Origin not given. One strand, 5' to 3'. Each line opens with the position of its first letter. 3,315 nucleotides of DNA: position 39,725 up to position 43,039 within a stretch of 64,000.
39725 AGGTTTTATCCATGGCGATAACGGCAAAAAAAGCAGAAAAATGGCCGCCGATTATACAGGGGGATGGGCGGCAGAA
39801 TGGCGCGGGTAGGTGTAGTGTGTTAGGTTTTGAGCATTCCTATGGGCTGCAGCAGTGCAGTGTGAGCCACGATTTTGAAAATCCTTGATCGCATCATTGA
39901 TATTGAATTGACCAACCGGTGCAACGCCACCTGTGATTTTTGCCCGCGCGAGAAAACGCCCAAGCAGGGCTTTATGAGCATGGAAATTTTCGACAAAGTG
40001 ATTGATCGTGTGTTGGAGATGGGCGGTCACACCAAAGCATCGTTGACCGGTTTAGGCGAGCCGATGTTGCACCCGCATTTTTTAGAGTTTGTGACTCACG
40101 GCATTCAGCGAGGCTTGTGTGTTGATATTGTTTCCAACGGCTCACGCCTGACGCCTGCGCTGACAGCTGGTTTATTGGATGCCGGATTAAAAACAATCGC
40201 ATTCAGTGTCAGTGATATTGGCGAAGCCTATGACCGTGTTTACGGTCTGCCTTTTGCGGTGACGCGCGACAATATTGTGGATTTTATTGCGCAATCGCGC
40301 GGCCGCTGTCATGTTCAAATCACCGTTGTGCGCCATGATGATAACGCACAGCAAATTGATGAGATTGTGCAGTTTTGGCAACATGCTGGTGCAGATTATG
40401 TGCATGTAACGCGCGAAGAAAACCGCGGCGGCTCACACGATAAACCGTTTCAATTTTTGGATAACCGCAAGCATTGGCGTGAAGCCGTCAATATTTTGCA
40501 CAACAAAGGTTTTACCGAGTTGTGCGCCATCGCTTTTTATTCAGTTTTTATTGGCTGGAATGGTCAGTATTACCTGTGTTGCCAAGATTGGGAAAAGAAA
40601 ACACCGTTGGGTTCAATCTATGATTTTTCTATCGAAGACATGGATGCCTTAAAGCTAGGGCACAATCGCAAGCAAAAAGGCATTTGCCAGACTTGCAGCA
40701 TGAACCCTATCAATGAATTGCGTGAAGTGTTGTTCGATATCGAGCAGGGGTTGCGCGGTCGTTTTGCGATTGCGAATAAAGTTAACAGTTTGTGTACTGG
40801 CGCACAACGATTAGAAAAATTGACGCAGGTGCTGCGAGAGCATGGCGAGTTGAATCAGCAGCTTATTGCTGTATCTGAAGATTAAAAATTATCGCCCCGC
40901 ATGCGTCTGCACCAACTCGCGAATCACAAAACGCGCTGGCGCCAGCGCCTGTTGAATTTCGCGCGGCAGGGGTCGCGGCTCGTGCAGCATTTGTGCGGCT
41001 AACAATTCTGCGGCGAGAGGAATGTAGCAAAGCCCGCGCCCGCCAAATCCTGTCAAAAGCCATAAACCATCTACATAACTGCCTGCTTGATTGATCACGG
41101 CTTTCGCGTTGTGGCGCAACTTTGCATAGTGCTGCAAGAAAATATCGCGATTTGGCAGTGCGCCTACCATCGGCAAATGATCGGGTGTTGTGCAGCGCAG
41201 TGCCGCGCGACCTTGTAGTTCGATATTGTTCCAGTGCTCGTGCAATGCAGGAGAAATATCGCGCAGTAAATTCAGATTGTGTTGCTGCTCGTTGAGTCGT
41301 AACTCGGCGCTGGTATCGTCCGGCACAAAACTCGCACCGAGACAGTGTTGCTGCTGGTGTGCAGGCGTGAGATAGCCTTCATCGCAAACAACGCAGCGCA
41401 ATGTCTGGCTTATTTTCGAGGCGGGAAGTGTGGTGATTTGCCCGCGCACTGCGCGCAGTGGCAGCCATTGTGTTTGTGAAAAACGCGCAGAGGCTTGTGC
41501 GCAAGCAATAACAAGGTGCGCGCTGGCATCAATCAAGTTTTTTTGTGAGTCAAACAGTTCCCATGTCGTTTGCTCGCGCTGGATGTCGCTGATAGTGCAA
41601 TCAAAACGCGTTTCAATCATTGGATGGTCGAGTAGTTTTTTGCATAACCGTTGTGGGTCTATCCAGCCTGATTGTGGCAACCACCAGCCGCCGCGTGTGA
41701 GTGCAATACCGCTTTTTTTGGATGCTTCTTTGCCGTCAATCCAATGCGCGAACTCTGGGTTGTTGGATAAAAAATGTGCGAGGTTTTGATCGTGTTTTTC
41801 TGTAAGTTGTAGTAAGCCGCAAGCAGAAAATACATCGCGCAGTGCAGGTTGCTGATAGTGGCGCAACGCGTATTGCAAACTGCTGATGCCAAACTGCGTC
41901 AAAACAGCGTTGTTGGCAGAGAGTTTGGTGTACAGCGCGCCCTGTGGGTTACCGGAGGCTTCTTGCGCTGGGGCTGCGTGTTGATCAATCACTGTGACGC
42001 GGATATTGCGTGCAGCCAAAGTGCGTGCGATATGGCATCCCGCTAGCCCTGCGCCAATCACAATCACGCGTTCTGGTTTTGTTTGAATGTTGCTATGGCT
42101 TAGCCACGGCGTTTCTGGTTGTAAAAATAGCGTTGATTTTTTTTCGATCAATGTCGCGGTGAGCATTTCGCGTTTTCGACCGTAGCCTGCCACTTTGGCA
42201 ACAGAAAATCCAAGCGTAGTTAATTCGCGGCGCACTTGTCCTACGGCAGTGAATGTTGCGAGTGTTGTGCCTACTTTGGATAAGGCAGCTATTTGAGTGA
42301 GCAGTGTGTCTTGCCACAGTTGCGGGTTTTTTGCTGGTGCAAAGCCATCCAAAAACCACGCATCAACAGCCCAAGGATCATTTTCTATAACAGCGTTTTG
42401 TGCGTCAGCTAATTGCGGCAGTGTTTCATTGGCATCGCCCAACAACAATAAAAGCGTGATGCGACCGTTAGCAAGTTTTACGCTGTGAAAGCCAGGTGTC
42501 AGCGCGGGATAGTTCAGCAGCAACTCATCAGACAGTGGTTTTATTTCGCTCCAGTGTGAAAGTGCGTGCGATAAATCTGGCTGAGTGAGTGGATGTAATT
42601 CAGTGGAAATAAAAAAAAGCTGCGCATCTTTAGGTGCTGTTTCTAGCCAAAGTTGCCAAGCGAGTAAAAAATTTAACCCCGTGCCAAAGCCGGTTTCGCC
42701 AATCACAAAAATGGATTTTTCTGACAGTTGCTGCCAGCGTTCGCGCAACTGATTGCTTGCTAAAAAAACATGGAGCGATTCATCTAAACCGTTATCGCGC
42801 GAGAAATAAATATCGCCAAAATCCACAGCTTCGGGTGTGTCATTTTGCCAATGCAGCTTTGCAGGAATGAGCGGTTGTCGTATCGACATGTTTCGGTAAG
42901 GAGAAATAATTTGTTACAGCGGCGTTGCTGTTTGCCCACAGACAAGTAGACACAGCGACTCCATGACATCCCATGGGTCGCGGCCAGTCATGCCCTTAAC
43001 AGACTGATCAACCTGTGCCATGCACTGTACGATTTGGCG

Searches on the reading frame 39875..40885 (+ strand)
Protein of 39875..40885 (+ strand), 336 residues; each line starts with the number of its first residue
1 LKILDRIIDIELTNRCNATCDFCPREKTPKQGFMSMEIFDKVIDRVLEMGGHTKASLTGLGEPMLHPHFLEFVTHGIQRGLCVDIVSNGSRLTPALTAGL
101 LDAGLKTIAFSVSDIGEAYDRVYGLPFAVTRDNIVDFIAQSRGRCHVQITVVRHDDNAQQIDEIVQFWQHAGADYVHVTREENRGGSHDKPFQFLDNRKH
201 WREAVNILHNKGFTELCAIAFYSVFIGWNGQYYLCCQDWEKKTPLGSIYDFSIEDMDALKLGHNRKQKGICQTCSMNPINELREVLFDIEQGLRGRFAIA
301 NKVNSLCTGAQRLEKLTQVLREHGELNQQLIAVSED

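Call 60: search_protein_families(library=pfam, proteins=[window:39875-40885:+], max_evalue=0.0001)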
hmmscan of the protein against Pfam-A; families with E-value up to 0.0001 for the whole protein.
window:39875-40885:+ (336 aa): 2 families
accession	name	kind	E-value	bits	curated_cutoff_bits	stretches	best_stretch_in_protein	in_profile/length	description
PF04055.27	Radical_SAM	-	2.8e-15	57.3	29.5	1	10-167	1-165/166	Radical SAM superfamily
PF13186.11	SPASM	-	3.2e-06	27.8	21.5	1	217-274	1-66/67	Iron-sulfur cluster-binding domain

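Call 65: search_protein_families(library=ncbifam, proteins=[window:39875-40885:+], max_evalue=0.001)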
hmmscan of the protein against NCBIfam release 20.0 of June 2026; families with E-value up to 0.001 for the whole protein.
window:39875-40885:+ (336 aa): 44 families (the best 25 are shown)
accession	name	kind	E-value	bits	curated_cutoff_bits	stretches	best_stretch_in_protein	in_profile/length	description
TIGR04317.1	W_rSAM_matur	equivalog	2.5e-22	79.5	380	1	8-179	6-182/349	tungsten cofactor oxidoreductase radical SAM maturase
TIGR04311.1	rSAM_Geo_metal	subfamily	6.4e-15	55.1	400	1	9-180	6-186/423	radical SAM/SPASM family putative metalloenzyme maturase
TIGR04321.1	spiroSPASM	subfamily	5.4e-14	51.7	250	1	8-173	233-410/510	spiro-SPASM protein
TIGR02109.1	PQQ_syn_pqqE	equivalog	1.4e-13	50.6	381.35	1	10-189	11-190/358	pyrroloquinoline quinone biosynthesis protein PqqE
TIGR02666.1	moaA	equivalog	8.2e-13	48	284.05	1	10-173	14-185/336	GTP 3',8-cyclase MoaA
TIGR04545.1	rSAM_ahbD_hemeb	equivalog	3.6e-12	46.4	500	1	8-178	2-172/339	heme b synthase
TIGR02668.1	moaA_archaeal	equivalog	8.1e-12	44.7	325.25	1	10-179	14-184/303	GTP 3',8-cyclase MoaA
TIGR03962.1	mycofact_rSAM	equivalog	7e-11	41.9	265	1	9-212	15-216/339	mycofactocin radical SAM maturase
TIGR04055.1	rSAM_NirJ2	equivalog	1.5e-10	41.1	500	1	7-179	1-172/326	putative heme d1 biosynthesis radical SAM protein NirJ2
NF001199.0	PRK00164.2-1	equivalog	2.1e-10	40.2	231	1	9-171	15-178/308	GTP 3',8-cyclase MoaA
NF038283.1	viperin_w_prok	equivalog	3e-10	39.7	180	1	8-116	4-118/281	viperin family antiviral radical SAM protein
NF045646.2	rSAM_Se_TrsS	equivalog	3.1e-10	39.2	490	1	10-169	90-252/441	radical SAM (seleno)protein TrsS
TIGR04347.1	pseudo_SAM_Halo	equivalog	6.1e-10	38.9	525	1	11-178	43-209/390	TIGR04347 family pseudo-SAM/SPASM protein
TIGR04466.1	rSAM_BlsE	equivalog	1.3e-09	38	400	1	5-164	2-158/327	cytosylglucuronate decarboxylase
TIGR04133.1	rSAM_w_lipo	hypoth_equivalog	2.5e-09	36.5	425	1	10-192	28-213/350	TIGR04133 family radical SAM/SPASM protein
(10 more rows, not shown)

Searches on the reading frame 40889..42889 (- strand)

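Call 60: search_protein_families(library=pfam, proteins=[window:40889-42889:-], max_evalue=0.0001)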
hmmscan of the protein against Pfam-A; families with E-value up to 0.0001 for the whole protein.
window:40889-42889:- (666 aa): 5 families
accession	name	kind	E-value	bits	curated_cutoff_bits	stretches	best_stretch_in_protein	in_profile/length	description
PF01266.30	DAO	-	5.4e-48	164.7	27.9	1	274-632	1-352/353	FAD dependent oxidoreductase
PF05430.17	Methyltransf_30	-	8.2e-35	119.8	22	1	115-246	2-122/124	S-adenosyl-L-methionine-dependent methyltransferase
PF13450.12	NAD_binding_8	-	2.7e-06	28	21.9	1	277-307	1-31/68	NAD(P)-binding Rossmann-like domain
PF07992.20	Pyr_redox_2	-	1.7e-05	24.8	26.1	1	274-304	2-33/291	Pyridine nucleotide-disulphide oxidoreductase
PF03486.20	HI0933_like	-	3e-05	24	50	0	274-368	2-100/244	HI0933-like protein Rossmann domain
